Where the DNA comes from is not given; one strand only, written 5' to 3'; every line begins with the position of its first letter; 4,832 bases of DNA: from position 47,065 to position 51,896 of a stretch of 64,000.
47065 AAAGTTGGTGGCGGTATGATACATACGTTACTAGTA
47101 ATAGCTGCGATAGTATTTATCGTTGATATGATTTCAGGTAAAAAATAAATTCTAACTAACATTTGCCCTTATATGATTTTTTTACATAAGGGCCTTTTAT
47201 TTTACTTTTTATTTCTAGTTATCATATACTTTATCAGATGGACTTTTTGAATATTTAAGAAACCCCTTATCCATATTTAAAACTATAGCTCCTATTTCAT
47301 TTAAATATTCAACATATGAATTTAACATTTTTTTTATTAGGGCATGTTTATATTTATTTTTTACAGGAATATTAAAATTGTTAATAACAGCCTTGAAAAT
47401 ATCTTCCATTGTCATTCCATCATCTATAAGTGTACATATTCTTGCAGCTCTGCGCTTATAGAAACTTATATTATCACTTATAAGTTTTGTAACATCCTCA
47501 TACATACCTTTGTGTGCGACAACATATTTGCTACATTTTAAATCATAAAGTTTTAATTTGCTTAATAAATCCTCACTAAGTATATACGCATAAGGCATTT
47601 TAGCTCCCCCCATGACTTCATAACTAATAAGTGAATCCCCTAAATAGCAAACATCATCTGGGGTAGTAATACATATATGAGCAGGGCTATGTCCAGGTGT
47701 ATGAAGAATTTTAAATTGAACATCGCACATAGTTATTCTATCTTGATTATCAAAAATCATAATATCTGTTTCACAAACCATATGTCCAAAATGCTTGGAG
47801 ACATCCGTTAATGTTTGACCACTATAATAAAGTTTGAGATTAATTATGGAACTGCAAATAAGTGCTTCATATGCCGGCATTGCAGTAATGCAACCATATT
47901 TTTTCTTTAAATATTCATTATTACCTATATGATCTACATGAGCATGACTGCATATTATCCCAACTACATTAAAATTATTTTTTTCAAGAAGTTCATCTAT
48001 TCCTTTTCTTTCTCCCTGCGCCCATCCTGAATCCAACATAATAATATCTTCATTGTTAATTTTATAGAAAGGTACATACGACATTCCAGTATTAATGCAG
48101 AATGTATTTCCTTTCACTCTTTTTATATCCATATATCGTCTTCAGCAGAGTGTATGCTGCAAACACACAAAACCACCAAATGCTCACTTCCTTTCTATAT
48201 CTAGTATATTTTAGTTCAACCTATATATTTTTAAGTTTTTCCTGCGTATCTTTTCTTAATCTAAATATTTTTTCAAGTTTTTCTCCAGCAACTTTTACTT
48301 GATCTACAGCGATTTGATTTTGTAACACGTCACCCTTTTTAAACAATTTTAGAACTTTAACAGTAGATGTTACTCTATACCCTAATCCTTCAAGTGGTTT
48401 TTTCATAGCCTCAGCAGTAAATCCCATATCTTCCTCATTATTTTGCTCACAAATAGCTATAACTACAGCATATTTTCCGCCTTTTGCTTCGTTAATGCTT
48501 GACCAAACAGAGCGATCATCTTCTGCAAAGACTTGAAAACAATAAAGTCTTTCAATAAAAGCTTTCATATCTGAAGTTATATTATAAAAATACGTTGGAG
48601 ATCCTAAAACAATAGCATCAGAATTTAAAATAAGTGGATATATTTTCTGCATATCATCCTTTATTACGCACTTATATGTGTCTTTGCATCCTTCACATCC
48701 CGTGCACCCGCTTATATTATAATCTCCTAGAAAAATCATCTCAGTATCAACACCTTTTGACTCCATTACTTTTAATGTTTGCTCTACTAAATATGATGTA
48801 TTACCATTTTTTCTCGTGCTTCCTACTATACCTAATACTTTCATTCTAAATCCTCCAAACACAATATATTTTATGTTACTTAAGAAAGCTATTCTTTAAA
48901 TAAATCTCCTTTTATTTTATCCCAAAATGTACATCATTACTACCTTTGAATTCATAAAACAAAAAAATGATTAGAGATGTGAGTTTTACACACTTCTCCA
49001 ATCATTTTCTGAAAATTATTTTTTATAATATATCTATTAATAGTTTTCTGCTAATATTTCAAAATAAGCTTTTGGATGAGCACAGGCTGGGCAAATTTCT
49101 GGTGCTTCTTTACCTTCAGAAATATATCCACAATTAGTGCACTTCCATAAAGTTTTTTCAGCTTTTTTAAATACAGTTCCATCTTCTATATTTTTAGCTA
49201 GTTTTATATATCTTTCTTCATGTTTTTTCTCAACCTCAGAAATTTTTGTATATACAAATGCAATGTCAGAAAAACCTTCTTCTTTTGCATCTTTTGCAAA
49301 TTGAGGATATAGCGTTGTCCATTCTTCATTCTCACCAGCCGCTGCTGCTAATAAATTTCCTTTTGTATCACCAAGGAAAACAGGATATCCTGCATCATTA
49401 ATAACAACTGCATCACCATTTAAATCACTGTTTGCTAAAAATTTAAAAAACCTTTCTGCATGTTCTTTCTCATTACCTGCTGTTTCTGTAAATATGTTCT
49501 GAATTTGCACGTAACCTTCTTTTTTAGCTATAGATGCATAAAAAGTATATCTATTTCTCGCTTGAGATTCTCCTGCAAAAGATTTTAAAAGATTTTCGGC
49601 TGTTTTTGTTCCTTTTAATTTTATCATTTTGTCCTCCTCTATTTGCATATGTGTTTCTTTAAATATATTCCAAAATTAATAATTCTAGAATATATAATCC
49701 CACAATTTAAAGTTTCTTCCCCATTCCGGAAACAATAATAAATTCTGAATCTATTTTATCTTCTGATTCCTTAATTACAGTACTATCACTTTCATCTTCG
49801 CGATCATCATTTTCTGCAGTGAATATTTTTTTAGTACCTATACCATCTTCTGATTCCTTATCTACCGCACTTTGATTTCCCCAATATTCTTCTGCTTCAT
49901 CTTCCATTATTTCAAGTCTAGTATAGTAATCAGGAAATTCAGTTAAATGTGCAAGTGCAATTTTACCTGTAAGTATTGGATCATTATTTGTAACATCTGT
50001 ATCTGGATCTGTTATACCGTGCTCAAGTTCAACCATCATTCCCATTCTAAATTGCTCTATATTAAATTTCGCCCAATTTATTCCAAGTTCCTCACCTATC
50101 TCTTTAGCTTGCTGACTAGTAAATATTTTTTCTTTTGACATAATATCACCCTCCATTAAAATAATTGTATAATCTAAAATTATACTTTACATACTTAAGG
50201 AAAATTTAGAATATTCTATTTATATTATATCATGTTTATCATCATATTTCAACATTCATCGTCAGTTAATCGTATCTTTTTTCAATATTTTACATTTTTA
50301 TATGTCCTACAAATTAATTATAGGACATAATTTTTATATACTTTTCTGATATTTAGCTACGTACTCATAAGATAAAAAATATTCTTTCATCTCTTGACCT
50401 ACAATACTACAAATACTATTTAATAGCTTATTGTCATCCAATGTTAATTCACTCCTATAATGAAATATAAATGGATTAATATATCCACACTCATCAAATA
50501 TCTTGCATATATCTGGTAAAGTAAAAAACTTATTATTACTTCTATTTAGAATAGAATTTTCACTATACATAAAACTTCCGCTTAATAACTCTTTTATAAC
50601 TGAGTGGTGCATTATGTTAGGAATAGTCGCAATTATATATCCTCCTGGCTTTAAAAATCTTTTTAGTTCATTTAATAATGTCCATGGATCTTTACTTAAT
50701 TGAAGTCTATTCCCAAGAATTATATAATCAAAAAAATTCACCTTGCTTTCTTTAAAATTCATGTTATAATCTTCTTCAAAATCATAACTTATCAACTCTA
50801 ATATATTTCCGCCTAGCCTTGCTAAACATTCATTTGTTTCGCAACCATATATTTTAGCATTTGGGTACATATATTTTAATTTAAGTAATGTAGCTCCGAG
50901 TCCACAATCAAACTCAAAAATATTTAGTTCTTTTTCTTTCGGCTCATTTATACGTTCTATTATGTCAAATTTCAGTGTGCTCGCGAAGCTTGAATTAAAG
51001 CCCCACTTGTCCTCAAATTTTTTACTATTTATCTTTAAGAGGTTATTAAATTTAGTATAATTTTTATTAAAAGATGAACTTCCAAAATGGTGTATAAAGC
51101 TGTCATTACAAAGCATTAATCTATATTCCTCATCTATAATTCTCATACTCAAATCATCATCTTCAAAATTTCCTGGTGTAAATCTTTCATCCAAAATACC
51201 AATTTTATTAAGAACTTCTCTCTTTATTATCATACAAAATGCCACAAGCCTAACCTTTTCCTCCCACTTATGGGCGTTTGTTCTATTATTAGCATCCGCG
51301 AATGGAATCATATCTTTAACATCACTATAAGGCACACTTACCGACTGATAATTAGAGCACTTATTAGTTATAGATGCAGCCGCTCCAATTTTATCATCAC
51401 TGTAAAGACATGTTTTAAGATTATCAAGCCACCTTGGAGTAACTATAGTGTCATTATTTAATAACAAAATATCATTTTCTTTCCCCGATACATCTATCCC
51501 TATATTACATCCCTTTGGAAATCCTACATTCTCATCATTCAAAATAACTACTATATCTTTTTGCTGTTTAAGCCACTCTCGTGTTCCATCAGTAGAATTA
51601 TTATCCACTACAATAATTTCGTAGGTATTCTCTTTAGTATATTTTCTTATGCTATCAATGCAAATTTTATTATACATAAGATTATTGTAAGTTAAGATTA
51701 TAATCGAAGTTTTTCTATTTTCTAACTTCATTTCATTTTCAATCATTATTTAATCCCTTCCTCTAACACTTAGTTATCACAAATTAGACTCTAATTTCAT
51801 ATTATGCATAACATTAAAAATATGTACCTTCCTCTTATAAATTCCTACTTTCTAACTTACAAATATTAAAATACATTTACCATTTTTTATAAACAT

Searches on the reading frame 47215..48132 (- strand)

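Call 55: search_protein_families(library=pfam, max_evalue=0.00001, proteins=[window:47215-48132:-])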
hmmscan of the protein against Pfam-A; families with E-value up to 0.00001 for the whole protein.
window:47215-48132:- (305 aa): 1 family
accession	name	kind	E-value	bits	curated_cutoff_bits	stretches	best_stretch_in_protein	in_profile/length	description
PF00753.33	Lactamase_B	-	9.6e-17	62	22.7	1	26-207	13-196/196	Metallo-beta-lactamase superfamily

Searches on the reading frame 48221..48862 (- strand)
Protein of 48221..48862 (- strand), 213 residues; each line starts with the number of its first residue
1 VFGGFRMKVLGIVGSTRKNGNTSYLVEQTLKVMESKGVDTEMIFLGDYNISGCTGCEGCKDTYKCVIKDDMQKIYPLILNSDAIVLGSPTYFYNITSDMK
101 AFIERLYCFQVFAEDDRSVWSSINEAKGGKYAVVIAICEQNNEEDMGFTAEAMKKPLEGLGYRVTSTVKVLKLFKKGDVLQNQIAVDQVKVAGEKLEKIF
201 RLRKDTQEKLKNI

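Call 55: search_protein_families(library=pfam, max_evalue=0.00001, proteins=[window:48221-48862:-])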
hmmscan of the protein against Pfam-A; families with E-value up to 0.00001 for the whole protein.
window:48221-48862:- (213 aa): 2 families
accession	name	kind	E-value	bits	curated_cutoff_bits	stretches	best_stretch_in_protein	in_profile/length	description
PF03358.20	FMN_red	-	5.1e-24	85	24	1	7-115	1-99/152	NADPH-dependent FMN reductase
PF02525.22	Flavodoxin_2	-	1.8e-08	34.8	27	1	7-159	1-160/198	Flavodoxin-like fold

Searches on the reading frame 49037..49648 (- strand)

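Call 55: search_protein_families(library=pfam, max_evalue=0.00001, proteins=[window:49037-49648:-])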
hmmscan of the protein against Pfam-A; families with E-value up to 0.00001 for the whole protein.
window:49037-49648:- (203 aa): 4 families
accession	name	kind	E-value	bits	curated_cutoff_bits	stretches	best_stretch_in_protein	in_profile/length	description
PF02915.23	Rubrerythrin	-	2.3e-29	103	22.8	1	18-150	1-136/137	Rubrerythrin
PF21349.2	RUBY_RBDX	-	3.4e-15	55.6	26.5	1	168-197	1-30/30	Rubrerythrin, rubredoxin-like domain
PF00210.30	Ferritin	-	3.7e-07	30.6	24.5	1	19-154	3-139/142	Ferritin-like domain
PF23458.2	DUF7130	-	5e-06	26.8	35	1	138-199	26-86/89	Domain of unknown function (DUF7130)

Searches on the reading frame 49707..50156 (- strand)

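Call 55: search_protein_families(library=pfam, max_evalue=0.00001, proteins=[window:49707-50156:-])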
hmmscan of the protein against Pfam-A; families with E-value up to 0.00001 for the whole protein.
window:49707-50156:- (149 aa): 1 family
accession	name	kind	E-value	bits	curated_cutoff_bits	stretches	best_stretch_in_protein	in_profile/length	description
PF18905.5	DUF5661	-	8.5e-22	77.7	27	1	17-87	1-65/65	Protein of unknown function (DUF5661)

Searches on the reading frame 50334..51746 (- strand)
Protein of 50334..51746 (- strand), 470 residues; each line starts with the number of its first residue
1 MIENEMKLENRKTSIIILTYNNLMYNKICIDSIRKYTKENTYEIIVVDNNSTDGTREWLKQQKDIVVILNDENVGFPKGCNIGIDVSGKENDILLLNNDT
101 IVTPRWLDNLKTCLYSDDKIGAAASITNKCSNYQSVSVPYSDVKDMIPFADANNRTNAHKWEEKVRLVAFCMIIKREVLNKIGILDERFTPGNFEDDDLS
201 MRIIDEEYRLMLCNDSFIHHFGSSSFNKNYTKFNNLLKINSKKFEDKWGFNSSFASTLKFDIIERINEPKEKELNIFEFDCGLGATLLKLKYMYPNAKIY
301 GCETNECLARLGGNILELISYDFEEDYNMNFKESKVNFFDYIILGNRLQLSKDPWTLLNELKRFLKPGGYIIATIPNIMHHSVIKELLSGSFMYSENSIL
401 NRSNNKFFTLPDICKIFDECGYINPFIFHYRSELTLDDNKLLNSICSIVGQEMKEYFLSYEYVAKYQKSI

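Call 55: search_protein_families(library=pfam, max_evalue=0.00001, proteins=[window:50334-51746:-])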
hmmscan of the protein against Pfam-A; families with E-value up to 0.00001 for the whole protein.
window:50334-51746:- (470 aa): 4 families
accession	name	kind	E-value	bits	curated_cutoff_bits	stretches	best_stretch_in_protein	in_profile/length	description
PF00535.33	Glycos_transf_2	-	9.1e-19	68.4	23.3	1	14-182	1-167/168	Glycosyl transferase family 2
PF13847.12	Methyltransf_31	-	5.7e-08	33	27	1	271-397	2-130/145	Methyltransferase domain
PF13489.12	Methyltransf_23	-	6.4e-07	29.7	27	1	258-422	8-159/164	Methyltransferase domain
PF08241.18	Methyltransf_11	-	3e-06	28.2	21.2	1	281-372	5-94/95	Methyltransferase domain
